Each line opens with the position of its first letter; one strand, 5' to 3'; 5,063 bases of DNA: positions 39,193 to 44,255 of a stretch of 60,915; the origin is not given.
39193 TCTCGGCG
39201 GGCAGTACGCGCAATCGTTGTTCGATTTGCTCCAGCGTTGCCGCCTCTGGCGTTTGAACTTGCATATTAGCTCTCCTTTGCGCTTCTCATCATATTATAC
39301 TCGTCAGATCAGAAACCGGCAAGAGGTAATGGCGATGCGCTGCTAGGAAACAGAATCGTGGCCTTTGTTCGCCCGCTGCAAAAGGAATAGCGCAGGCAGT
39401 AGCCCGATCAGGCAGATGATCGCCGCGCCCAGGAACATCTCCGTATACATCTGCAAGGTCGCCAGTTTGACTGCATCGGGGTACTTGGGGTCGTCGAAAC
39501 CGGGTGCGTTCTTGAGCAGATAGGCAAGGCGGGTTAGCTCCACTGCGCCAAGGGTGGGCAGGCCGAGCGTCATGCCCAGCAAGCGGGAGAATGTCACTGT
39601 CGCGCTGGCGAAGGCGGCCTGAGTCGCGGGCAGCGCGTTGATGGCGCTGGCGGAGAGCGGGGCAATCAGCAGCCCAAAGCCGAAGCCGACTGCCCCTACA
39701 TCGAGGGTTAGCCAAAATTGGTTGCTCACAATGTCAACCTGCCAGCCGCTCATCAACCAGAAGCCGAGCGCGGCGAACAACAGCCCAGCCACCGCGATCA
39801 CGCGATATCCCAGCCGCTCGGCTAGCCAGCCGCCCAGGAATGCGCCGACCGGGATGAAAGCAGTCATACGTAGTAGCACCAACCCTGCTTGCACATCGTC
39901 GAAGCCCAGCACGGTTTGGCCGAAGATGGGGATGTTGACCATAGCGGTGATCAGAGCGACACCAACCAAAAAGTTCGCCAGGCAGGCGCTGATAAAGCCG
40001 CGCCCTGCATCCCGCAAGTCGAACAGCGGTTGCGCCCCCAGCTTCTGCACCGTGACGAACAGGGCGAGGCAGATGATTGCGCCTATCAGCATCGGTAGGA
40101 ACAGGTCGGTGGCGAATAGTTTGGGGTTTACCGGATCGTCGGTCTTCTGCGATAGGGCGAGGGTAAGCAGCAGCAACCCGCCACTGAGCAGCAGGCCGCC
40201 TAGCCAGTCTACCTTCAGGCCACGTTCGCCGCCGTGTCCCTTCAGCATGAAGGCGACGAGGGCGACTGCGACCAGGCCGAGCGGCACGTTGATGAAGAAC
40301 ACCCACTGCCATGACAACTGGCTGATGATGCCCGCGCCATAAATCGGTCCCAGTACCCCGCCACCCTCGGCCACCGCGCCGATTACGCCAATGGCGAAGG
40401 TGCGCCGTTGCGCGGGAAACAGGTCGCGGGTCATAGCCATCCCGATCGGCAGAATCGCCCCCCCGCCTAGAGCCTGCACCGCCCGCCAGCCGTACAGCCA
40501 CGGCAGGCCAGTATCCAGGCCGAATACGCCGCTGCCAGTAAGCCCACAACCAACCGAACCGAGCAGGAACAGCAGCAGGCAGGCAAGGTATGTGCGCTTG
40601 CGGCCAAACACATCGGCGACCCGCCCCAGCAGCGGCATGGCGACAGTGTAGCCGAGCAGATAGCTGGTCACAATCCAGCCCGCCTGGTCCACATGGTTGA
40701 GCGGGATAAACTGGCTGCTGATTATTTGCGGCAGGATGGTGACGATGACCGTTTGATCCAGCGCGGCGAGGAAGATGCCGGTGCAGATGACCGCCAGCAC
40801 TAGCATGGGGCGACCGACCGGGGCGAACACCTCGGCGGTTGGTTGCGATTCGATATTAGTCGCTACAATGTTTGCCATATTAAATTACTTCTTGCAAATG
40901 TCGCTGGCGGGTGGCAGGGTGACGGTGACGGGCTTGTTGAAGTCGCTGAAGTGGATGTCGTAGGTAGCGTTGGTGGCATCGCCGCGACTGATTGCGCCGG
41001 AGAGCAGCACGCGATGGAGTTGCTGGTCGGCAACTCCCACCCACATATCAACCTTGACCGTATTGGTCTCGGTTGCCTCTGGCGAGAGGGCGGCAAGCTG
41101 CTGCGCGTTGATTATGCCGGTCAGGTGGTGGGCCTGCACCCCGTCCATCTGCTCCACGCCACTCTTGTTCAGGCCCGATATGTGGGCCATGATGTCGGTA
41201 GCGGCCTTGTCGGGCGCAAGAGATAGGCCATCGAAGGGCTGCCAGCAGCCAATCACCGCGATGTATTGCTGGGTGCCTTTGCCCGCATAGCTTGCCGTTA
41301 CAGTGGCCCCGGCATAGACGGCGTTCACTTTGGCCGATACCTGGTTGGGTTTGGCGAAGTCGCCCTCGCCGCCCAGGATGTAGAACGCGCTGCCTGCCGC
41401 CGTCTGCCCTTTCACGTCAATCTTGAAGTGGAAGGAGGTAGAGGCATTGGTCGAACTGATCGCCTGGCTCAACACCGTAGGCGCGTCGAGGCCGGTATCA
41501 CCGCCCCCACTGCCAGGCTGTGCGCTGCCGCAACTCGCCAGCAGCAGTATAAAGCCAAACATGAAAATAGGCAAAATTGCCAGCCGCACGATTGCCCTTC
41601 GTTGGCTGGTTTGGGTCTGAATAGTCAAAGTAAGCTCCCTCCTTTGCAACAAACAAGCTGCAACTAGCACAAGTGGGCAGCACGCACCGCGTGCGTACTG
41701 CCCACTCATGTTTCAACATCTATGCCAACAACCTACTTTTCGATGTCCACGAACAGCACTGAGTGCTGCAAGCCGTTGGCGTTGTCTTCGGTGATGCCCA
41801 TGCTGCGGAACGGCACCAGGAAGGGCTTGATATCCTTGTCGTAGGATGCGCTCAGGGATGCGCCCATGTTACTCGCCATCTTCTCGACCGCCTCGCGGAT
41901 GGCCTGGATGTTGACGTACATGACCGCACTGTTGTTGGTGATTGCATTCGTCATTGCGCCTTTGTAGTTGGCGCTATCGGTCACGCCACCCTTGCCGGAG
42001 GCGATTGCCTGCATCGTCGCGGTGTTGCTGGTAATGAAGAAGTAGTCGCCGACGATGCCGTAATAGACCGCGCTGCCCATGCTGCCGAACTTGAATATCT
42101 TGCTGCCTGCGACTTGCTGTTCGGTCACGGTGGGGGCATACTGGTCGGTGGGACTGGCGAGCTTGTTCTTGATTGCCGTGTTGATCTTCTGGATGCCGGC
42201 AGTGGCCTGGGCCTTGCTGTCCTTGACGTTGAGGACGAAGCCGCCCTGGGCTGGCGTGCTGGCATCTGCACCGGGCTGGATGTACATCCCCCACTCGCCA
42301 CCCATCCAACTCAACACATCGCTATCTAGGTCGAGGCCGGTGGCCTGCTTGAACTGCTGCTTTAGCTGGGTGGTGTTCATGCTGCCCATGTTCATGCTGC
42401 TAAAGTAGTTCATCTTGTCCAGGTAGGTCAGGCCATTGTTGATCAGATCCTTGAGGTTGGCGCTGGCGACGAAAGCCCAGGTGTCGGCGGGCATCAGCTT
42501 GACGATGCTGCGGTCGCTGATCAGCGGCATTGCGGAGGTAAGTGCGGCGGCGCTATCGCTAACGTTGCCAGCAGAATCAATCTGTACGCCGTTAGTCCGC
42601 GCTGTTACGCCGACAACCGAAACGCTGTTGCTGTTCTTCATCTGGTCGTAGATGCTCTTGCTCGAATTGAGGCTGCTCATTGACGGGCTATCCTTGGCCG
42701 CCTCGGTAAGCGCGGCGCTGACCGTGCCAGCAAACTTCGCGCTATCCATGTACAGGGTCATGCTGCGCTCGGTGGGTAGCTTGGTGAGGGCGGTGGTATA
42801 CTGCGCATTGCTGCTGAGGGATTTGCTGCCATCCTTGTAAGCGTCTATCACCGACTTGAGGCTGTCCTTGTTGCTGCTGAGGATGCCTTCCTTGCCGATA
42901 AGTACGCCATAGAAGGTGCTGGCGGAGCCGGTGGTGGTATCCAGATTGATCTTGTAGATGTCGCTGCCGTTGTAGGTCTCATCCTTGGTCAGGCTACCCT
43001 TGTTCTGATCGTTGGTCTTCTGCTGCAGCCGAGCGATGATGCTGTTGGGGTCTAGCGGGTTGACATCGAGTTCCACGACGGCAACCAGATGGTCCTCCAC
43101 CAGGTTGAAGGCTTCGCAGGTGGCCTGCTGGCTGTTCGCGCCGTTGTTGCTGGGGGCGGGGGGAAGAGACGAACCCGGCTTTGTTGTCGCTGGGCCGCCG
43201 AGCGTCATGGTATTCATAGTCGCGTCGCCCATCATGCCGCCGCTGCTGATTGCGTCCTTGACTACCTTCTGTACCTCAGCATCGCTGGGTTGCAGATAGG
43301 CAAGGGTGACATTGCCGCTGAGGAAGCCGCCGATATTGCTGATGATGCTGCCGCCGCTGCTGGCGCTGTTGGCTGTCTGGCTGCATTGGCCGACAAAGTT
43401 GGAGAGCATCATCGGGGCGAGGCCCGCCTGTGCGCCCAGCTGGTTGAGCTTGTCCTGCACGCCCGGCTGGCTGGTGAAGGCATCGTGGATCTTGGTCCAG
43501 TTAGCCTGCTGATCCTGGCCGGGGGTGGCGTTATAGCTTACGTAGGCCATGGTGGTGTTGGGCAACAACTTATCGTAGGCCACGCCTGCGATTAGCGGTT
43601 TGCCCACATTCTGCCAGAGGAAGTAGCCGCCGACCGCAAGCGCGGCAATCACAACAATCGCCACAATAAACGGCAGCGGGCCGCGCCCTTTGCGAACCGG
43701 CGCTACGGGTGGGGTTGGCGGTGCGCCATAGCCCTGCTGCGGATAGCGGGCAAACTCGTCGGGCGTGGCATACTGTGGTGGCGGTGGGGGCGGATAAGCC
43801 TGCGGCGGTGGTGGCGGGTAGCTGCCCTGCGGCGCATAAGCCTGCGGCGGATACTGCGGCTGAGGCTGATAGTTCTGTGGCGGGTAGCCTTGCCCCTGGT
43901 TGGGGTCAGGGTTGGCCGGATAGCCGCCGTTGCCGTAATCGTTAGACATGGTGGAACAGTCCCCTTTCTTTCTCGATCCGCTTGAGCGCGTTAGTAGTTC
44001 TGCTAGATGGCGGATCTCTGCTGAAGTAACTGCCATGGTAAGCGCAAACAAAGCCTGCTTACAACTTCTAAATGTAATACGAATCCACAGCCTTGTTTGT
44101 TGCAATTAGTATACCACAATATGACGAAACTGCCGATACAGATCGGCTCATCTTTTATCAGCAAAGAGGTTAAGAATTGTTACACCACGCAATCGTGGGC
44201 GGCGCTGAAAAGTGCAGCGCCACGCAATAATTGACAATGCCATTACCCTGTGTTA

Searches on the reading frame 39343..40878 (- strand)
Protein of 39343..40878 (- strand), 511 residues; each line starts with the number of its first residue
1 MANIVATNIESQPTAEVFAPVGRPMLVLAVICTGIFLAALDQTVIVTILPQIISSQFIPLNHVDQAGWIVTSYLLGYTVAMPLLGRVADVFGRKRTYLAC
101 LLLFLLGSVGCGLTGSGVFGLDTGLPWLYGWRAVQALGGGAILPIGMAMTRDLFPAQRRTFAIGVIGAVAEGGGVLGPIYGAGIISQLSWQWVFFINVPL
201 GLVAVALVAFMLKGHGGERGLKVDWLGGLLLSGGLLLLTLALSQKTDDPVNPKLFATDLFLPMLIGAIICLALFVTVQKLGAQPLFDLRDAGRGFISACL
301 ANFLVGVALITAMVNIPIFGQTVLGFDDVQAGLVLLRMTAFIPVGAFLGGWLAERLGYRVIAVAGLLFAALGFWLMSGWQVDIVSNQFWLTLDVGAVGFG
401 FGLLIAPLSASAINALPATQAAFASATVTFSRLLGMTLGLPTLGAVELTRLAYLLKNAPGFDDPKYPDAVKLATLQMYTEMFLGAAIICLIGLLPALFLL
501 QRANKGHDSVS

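Call 58: search_protein_families(library=pfam, proteins=[window:39343-40878:-], max_evalue=0.00001)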
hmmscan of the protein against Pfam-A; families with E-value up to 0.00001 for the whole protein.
window:39343-40878:- (511 aa): 2 families
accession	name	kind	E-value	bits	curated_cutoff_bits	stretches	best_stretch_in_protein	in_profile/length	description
PF07690.21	MFS_1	-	6e-54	183.7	33.4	2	32-439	2-346/347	Major Facilitator Superfamily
PF00083.30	Sugar_tr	-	6.5e-07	29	22.3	1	30-210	4-190/452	Sugar (and other) transporter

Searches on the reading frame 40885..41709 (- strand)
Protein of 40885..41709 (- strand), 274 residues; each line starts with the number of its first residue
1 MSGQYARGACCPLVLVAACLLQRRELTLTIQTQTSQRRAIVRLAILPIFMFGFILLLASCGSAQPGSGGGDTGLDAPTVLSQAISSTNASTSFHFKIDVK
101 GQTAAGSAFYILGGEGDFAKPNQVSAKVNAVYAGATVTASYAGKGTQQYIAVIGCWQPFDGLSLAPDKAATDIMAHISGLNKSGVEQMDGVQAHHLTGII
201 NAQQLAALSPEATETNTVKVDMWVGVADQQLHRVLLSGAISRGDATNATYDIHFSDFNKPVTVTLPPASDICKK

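Call 58: search_protein_families(library=pfam, proteins=[window:40885-41709:-], max_evalue=0.00001)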
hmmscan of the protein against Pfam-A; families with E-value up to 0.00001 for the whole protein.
window:40885-41709:- (274 aa): 1 family
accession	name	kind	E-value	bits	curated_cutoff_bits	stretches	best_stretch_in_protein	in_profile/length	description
PF07161.20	LppX_LprAFG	-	9.2e-17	62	24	1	75-263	1-192/192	LppX_LprAFG lipoprotein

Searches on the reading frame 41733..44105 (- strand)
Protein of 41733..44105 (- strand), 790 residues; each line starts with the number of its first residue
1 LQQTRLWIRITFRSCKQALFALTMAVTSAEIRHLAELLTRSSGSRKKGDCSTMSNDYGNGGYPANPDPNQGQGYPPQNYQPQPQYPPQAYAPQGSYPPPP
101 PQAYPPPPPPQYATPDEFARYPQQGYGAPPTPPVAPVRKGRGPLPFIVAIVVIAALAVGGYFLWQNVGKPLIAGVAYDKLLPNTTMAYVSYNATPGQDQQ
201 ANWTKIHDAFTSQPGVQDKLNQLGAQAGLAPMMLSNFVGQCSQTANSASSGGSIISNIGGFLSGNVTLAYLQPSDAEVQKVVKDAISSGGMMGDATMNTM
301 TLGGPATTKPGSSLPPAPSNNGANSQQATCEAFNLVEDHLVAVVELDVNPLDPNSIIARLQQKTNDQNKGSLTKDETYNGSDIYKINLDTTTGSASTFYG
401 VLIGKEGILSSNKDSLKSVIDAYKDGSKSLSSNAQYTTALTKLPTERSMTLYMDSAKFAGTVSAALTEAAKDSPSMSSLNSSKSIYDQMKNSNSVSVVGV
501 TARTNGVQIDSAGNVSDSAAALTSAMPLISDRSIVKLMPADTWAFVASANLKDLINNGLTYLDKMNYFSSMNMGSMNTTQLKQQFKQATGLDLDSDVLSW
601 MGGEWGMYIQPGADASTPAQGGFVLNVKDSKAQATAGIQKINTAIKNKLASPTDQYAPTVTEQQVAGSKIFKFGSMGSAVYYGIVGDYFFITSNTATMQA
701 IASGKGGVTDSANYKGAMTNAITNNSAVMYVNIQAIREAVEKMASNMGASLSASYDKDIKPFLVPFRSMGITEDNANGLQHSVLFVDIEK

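Call 58: search_protein_families(library=pfam, proteins=[window:41733-44105:-], max_evalue=0.00001)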
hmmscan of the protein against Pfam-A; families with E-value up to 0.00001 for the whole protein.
window:41733-44105:- (790 aa): 1 family
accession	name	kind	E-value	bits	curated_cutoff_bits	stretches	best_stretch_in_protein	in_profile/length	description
PF11832.13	DUF3352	-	1.1e-34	120.4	26.8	1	147-783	3-531/536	Protein of unknown function (DUF3352)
